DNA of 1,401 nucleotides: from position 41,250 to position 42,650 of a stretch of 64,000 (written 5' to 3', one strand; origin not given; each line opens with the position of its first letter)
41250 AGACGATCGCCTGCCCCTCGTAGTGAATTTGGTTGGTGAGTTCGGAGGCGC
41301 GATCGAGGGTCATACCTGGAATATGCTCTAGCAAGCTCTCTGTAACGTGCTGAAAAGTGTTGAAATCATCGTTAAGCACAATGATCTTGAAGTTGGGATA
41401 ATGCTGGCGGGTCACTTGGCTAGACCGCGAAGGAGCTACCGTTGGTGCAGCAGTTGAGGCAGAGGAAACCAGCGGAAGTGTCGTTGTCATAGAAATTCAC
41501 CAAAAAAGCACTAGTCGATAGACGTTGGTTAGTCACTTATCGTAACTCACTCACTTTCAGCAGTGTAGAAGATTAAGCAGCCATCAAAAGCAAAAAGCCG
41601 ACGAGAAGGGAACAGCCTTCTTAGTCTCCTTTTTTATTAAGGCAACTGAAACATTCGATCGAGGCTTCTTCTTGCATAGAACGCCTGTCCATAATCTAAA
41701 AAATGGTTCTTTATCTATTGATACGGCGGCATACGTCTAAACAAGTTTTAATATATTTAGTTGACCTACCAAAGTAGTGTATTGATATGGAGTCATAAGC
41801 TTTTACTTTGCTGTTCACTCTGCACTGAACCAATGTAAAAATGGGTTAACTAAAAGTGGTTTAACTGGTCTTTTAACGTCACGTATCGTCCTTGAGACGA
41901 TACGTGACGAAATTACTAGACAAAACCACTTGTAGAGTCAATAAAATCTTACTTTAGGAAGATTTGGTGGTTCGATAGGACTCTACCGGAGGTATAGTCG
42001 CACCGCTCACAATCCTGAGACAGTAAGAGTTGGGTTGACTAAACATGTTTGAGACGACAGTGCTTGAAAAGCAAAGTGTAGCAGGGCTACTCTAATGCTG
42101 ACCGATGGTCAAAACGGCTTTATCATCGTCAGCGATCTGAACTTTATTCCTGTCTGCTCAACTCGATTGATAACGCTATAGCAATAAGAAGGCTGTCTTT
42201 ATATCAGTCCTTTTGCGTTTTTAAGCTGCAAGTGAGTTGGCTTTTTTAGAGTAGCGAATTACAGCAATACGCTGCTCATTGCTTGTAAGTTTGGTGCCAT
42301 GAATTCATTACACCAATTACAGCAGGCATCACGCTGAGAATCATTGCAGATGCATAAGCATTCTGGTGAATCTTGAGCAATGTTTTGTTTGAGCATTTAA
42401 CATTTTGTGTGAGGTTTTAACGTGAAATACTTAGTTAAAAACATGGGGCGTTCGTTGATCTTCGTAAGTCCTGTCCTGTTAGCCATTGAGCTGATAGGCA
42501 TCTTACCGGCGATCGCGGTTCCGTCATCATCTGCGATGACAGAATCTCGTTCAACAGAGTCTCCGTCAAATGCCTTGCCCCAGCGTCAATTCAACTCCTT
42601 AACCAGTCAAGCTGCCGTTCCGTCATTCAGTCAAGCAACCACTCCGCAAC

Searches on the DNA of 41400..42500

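Call 98: search_rna_families(source=window, start=41400, end=42500, threshold=evalue, max_evalue=1)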
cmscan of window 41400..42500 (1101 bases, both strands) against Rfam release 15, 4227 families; matches with E-value up to 1: 3.
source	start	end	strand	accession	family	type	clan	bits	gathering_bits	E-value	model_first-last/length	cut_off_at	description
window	41877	41909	-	RF03556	mir-559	Gene; miRNA;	-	19.8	95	0.85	1-91/91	no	mir-559 microRNA precursor family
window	41757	41934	-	RF02350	psRNA6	Gene; sRNA;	-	17.7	60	0.017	1-333/333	no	Nitrosomonas sRNA psRNA6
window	42278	42340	+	RF00083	GlmZ_SraJ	Gene; sRNA;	CL00011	15.8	60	0.31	82-144/214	no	GlmZ RNA activator of glmS mRNA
